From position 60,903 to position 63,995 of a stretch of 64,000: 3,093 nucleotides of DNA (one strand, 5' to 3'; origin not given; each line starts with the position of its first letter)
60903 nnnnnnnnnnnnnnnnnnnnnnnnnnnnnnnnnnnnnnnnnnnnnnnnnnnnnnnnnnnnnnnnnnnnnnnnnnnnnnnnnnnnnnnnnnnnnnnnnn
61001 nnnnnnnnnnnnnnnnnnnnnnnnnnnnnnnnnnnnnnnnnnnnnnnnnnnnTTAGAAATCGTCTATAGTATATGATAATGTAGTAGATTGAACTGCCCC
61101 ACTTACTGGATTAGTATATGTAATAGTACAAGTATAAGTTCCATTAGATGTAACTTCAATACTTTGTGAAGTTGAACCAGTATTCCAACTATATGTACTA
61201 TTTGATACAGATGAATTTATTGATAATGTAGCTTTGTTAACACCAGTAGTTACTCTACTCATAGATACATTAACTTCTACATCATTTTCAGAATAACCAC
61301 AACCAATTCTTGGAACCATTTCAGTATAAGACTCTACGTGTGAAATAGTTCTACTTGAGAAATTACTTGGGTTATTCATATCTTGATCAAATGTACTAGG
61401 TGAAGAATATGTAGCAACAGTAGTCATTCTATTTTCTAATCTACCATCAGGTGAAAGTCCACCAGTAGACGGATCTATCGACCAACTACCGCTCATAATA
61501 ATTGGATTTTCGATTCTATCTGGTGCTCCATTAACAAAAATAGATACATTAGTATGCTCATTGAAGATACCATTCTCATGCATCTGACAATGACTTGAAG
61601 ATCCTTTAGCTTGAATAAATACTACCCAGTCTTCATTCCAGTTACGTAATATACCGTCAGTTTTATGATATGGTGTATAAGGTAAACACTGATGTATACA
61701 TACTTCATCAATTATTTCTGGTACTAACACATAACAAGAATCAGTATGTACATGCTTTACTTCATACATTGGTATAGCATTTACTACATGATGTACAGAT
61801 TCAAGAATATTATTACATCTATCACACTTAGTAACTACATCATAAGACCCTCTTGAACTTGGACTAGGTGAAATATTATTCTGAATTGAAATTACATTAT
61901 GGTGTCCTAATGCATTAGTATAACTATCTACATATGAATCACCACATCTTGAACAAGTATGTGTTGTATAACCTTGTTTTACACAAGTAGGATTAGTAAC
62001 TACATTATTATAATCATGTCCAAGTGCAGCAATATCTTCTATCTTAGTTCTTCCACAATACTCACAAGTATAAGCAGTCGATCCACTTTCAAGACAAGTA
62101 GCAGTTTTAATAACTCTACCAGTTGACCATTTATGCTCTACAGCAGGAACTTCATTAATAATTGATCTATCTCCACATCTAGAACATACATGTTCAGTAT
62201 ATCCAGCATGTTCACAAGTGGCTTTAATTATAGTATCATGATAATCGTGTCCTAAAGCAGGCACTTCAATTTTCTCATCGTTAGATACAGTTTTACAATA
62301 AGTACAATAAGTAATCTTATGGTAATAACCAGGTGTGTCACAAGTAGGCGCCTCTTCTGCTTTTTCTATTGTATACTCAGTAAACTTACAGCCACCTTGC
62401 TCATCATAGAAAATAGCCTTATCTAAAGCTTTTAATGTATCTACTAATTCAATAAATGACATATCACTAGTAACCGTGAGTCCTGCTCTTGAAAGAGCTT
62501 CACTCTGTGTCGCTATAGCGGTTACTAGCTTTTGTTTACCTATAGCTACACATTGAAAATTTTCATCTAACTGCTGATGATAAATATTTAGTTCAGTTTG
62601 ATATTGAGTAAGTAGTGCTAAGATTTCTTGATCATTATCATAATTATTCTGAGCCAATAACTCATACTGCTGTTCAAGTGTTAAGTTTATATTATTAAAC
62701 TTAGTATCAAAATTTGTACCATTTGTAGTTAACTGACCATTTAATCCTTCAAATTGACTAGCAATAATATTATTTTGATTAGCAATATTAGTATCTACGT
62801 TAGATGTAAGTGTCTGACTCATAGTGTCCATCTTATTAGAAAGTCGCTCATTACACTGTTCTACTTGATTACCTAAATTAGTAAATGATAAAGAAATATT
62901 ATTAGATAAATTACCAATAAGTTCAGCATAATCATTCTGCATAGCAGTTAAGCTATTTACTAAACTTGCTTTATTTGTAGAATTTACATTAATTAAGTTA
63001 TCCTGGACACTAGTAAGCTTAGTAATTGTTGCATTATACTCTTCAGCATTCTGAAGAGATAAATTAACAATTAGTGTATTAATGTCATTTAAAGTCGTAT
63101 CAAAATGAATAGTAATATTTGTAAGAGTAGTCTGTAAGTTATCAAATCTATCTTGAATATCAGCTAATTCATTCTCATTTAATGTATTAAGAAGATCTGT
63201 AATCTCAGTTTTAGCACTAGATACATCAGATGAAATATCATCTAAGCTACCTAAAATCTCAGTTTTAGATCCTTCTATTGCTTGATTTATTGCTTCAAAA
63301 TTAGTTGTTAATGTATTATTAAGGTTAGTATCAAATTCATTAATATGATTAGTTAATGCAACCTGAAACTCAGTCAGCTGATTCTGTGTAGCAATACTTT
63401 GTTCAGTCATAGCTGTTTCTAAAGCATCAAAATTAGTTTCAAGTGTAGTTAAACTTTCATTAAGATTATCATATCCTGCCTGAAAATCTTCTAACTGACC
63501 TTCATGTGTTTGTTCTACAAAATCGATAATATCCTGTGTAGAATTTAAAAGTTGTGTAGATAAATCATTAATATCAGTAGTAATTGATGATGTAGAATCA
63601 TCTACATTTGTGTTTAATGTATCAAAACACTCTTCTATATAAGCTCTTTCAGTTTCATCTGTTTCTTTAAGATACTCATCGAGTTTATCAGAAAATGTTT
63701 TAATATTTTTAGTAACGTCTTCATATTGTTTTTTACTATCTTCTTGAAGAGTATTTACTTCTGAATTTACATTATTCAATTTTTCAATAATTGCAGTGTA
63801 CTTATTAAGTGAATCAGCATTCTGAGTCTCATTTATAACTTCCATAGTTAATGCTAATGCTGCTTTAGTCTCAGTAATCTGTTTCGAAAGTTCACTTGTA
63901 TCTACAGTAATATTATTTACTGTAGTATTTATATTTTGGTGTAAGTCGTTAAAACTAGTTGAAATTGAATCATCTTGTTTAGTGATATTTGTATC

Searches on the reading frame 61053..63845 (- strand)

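Call 9: search_protein_families(library=phrogs, proteins=[window:61053-63845:-], max_evalue=0.001)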
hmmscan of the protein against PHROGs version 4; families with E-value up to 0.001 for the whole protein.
window:61053-63845:- (930 aa): 0 families

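Call 78: search_protein_families(library=pfam, proteins=[window:61053-63845:-], max_evalue=0.01)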
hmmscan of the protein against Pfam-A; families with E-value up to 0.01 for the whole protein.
window:61053-63845:- (930 aa): 4 families
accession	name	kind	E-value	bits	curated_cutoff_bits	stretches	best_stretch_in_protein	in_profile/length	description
PF01442.23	Apolipoprotein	-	3.1e-09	37.2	90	2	21-191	4-179/190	Apolipoprotein A1/A4/E domain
PF04513.17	Baculo_PEP_C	-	0.00015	22.3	38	0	158-276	16-136/140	Baculovirus polyhedron envelope protein, PEP, C terminus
PF04108.17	ATG17_like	-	0.00096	19.2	43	1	97-344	41-286/355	Autophagy protein ATG17-like domain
PF04645.17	DUF603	-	0.0079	16.4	22.6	1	16-80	107-172/181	Protein of unknown function, DUF603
